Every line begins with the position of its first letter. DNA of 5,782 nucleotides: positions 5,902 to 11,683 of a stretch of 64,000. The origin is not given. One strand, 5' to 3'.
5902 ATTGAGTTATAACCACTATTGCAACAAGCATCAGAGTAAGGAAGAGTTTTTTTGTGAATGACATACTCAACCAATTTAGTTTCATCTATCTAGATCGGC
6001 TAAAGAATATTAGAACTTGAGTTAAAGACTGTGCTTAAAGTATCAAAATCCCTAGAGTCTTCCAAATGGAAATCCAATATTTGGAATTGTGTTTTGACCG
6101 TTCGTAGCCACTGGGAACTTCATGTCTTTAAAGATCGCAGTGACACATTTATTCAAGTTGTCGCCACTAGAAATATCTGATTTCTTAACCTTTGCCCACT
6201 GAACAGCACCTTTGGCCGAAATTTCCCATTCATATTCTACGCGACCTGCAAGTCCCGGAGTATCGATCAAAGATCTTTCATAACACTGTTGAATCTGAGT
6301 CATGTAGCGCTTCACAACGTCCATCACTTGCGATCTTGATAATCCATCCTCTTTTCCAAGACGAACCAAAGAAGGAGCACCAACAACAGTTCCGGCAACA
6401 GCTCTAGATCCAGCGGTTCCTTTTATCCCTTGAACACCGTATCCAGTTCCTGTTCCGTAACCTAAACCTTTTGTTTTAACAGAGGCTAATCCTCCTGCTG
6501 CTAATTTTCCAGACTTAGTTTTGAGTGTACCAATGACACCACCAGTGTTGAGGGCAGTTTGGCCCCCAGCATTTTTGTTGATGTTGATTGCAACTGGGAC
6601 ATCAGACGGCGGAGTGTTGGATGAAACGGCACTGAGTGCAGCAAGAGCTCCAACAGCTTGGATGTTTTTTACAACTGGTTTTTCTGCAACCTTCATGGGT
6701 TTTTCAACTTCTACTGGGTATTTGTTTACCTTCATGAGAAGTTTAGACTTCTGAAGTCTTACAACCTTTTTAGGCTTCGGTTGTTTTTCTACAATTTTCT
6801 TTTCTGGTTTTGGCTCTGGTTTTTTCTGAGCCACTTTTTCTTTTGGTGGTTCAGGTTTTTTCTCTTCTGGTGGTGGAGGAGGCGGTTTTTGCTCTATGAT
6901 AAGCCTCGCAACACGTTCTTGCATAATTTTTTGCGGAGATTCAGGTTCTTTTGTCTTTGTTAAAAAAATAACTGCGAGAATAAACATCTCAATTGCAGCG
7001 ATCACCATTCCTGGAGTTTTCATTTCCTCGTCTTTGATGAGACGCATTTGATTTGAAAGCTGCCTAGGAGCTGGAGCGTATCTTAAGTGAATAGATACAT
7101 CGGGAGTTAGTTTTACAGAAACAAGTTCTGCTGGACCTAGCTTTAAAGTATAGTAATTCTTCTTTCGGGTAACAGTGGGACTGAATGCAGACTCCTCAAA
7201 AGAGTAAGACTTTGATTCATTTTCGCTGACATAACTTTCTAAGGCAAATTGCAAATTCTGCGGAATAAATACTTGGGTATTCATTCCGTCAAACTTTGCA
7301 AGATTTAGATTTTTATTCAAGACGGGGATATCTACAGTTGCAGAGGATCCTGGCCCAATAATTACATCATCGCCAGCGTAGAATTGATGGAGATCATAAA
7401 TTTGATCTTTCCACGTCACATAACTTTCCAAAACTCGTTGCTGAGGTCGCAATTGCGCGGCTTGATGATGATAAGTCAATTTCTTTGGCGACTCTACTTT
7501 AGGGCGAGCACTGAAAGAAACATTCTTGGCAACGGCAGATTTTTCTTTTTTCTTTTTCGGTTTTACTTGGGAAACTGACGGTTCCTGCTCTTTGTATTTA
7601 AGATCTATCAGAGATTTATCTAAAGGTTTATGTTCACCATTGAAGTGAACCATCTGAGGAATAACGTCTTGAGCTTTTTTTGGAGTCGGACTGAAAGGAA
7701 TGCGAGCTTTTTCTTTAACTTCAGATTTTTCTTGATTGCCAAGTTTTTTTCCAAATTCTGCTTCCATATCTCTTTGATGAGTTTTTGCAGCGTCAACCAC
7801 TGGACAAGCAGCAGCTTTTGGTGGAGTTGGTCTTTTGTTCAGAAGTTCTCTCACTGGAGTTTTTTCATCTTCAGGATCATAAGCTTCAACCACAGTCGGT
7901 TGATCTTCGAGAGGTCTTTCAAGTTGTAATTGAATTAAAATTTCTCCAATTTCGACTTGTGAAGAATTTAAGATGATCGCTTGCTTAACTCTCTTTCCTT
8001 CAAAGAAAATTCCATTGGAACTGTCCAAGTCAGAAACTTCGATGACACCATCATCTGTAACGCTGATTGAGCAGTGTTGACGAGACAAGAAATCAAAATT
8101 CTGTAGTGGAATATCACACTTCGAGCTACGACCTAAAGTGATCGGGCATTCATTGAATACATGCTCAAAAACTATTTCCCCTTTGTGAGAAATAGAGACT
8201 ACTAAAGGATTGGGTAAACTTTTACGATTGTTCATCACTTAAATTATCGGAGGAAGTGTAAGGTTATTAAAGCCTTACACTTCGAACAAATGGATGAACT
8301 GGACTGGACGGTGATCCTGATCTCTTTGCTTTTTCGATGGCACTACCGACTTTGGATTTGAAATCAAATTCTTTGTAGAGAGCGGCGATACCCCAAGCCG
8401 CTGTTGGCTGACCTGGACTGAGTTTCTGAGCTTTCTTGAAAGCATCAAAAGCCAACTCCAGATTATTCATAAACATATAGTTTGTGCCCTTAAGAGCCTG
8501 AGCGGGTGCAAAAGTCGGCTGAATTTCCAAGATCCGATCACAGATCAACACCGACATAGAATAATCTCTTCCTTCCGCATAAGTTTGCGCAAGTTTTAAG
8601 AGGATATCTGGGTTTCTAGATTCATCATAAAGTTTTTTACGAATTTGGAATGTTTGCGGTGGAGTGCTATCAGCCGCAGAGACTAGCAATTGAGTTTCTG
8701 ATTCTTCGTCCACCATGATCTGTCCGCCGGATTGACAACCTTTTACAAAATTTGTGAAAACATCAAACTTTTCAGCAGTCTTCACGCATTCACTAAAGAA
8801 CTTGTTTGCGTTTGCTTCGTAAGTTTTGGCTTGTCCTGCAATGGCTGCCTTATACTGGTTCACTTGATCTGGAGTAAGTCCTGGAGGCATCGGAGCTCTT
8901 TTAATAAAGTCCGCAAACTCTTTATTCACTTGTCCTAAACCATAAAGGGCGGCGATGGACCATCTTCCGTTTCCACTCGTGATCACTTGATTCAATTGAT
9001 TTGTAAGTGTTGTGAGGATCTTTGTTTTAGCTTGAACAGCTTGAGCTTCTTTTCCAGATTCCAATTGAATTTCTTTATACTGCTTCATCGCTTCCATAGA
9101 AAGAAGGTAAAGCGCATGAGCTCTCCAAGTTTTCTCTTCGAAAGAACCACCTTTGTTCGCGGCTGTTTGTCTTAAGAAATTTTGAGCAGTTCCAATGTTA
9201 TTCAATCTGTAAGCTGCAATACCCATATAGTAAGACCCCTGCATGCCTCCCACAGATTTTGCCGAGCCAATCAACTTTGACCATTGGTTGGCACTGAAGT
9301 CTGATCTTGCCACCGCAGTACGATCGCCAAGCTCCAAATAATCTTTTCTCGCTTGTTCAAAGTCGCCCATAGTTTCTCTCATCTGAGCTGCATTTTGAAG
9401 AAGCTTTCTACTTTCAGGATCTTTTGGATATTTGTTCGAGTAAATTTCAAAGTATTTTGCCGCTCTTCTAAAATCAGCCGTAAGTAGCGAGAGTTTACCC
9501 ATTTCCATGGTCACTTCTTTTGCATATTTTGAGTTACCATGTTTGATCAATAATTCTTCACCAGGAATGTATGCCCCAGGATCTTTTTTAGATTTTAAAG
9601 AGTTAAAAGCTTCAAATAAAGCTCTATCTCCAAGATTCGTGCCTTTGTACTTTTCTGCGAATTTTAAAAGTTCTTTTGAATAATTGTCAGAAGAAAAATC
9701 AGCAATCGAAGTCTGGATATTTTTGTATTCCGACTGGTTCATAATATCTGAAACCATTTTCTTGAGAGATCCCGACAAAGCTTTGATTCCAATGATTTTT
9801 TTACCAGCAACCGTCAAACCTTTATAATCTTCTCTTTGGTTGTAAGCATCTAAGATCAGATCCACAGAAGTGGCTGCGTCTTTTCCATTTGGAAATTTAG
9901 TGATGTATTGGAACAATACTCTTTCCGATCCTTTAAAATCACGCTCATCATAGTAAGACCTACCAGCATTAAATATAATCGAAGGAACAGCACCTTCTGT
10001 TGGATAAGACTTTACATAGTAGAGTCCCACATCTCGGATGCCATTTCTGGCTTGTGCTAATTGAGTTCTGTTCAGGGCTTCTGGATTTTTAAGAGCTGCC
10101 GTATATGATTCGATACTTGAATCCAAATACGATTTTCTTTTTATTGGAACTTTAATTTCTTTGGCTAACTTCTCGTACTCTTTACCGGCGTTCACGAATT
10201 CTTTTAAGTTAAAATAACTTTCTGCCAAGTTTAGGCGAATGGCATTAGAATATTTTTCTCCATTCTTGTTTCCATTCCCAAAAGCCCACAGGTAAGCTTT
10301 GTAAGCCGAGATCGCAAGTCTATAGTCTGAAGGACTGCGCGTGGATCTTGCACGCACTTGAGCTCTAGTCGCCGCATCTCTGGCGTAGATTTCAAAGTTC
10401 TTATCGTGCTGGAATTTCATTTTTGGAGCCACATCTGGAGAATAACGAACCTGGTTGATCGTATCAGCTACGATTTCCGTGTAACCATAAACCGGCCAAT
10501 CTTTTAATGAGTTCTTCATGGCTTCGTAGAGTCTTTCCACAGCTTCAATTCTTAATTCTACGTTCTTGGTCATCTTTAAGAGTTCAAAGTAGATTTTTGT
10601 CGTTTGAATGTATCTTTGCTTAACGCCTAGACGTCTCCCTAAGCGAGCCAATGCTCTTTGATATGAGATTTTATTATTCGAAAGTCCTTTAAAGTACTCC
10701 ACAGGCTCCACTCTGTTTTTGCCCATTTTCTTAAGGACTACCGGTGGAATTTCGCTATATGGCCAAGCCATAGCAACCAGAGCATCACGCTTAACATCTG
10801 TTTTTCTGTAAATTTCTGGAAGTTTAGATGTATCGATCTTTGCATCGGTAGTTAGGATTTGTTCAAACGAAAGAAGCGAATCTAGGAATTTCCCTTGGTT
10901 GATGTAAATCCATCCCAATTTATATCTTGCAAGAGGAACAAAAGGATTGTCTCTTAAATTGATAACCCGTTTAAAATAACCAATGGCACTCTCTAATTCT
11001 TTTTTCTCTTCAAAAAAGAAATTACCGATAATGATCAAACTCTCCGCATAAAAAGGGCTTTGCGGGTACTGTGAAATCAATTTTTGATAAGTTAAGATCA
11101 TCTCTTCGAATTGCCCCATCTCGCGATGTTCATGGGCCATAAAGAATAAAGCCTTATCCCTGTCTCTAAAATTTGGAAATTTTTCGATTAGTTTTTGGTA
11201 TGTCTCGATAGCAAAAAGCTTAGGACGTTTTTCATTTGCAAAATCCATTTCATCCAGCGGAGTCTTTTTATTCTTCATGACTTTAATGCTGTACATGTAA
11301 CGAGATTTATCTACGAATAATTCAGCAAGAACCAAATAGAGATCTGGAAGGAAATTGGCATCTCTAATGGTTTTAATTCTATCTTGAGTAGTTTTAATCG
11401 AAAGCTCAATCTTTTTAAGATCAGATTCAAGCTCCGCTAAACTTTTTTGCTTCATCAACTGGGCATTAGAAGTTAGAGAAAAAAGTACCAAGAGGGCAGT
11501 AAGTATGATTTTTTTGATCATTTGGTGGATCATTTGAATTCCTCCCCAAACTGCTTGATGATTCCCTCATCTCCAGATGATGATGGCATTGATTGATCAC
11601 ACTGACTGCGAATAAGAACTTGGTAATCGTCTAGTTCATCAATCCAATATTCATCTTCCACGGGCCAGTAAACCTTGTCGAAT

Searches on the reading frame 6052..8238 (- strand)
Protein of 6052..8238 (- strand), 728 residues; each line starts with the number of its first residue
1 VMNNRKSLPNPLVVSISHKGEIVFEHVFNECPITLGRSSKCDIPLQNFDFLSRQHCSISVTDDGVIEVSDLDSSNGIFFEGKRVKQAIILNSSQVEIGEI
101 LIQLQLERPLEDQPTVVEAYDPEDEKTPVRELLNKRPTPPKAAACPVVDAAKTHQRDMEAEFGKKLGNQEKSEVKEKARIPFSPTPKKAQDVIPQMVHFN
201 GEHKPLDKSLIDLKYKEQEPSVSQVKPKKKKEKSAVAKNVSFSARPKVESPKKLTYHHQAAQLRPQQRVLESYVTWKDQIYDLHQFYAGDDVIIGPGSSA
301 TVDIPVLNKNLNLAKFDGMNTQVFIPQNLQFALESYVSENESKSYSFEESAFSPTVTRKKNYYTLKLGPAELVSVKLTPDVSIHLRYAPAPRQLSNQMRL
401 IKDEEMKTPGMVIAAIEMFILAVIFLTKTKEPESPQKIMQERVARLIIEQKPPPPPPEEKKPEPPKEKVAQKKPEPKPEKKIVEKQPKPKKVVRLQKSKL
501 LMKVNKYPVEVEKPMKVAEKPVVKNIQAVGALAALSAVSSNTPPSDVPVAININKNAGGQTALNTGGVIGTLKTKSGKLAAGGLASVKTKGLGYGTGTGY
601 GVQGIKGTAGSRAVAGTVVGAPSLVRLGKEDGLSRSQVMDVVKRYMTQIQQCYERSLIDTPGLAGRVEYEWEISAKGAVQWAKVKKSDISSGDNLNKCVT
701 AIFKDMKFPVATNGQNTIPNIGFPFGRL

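Call 79: search_protein_families(library=ncbifam, proteins=[window:6052-8238:-], max_evalue=0.00001)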
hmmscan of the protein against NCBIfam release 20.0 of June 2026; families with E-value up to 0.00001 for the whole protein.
window:6052-8238:- (728 aa): 5 families
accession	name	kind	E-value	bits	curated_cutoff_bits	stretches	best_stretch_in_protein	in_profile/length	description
NF033760.1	gliding_GltG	equivalog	1.5e-38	132.8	650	1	11-716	4-636/650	adventurous gliding motility protein GltG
NF033768.1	myxo_SS_tail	domain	4.6e-19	68.3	40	1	633-718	1-84/92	AgmX/PglI C-terminal domain-containing protein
NF049868.1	FhaB_Rv0019c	equivalog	3.6e-11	43.4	125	1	28-104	83-158/158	FHA domain-containing protein FhaB/FipA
NF033761.1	gliding_GltJ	equivalog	1e-08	34.8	450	1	630-725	578-669/671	adventurous gliding motility protein GltJ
NF052573.1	HisKinEspAMyxo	equivalog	2e-06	26.2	1400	1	32-100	47-114/755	serine histidine kinase EspA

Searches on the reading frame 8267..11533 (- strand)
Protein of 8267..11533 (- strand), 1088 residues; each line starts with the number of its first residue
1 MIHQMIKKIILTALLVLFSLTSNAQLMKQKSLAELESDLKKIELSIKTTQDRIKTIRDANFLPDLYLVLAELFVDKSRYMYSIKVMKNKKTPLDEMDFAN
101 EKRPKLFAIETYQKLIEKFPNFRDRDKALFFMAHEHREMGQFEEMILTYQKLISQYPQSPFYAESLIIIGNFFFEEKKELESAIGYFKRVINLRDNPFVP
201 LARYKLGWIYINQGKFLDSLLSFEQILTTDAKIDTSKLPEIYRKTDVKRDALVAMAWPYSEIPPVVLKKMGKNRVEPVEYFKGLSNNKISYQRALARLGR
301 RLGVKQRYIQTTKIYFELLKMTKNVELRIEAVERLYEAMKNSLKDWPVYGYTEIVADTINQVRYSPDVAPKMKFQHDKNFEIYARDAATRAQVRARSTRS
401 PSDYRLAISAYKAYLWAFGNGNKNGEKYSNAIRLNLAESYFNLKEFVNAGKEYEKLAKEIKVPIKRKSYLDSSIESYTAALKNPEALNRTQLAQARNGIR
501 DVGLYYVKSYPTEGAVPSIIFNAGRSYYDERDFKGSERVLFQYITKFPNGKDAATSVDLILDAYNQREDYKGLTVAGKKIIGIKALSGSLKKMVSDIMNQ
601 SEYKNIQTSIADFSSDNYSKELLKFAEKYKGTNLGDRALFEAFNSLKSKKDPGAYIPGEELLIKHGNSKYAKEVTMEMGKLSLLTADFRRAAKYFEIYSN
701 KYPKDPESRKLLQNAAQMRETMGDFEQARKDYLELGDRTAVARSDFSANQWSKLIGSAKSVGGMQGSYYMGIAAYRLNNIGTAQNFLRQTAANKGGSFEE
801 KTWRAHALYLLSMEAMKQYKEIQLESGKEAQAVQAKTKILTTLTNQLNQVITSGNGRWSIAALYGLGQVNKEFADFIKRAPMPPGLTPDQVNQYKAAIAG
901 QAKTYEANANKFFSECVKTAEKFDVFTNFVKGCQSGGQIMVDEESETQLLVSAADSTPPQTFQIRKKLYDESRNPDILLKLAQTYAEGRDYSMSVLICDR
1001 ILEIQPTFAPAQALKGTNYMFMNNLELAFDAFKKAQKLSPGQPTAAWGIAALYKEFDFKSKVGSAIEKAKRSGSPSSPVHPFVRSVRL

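Call 3: search_protein_families(library=pfam, proteins=[window:8267-11533:-], max_evalue=0.01)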
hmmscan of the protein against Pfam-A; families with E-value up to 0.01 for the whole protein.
window:8267-11533:- (1088 aa): 14 families
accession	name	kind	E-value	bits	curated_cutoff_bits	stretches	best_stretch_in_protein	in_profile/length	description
PF13174.12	TPR_6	-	2.5e-15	56.4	26.3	0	137-159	11-33/33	Tetratricopeptide repeat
PF07719.23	TPR_2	-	1.3e-14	53.4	27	0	201-227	2-28/34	Tetratricopeptide repeat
PF13181.12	TPR_8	-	9.6e-14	50.8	25.7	0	1010-1040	2-32/34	Tetratricopeptide repeat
PF13432.12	TPR_16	-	4.2e-11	43.5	32.7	0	402-457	11-58/65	Tetratricopeptide repeat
PF13428.12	TPR_14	-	5.6e-11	42.4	23.5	0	128-164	3-39/44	Tetratricopeptide repeat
PF00515.34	TPR_1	-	9.7e-09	35.1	27.8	0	1012-1040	4-32/34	Tetratricopeptide repeat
PF13424.12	TPR_12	-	8.6e-08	32.7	30.1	0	132-194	9-75/77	Tetratricopeptide repeat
PF13176.12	TPR_7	-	5.6e-07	29.6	27.9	0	128-154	1-27/36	Tetratricopeptide repeat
PF14559.12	TPR_19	-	3e-06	27.9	25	0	972-1015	22-65/68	Tetratricopeptide repeat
PF13431.12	TPR_17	-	5.1e-05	23.7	24.4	0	194-216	7-29/34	Tetratricopeptide repeat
PF14853.12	Fis1_TPR_C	-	0.00011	22.7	25.3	0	985-1016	11-42/53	Fis1 C-terminal tetratricopeptide repeat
PF13414.12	TPR_11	-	0.00055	20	26.8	0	1022-1054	7-39/42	TPR repeat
PF25062.1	ARM_TT21_N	-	0.0025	18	40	0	970-1027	163-220/222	Tetratricopeptide repeat protein 21 N-terminal ARM repeat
PF13371.12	TPR_9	-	0.003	18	35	0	705-731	25-51/73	Tetratricopeptide repeat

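Call 79: search_protein_families(library=ncbifam, proteins=[window:8267-11533:-], max_evalue=0.00001)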
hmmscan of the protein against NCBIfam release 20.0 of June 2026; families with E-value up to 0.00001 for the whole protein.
window:8267-11533:- (1088 aa): 5 families
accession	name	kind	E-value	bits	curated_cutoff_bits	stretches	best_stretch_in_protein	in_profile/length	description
TIGR02795.1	tol_pal_ybgF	equivalog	1.1e-17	64.7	90.1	1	108-192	21-104/119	tol-pal system protein YbgF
TIGR02917.1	PEP_TPR_lipo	equivalog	4.1e-12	44.8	312.2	1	970-1045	154-229/899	XrtA/PEP-CTERM system TPR-repeat protein PrsT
TIGR03302.1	OM_YfiO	subfamily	2e-08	34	81.4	0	126-237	33-140/239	outer membrane protein assembly factor BamD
NF008068.0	PRK10803.1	equivalog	1.1e-06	28.8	383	0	99-192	153-245/263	cell division protein CpoB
TIGR02521.1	type_IV_pilW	equivalog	1.9e-06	27.6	154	0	965-1044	21-100/234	type IV pilus biogenesis/stability protein PilW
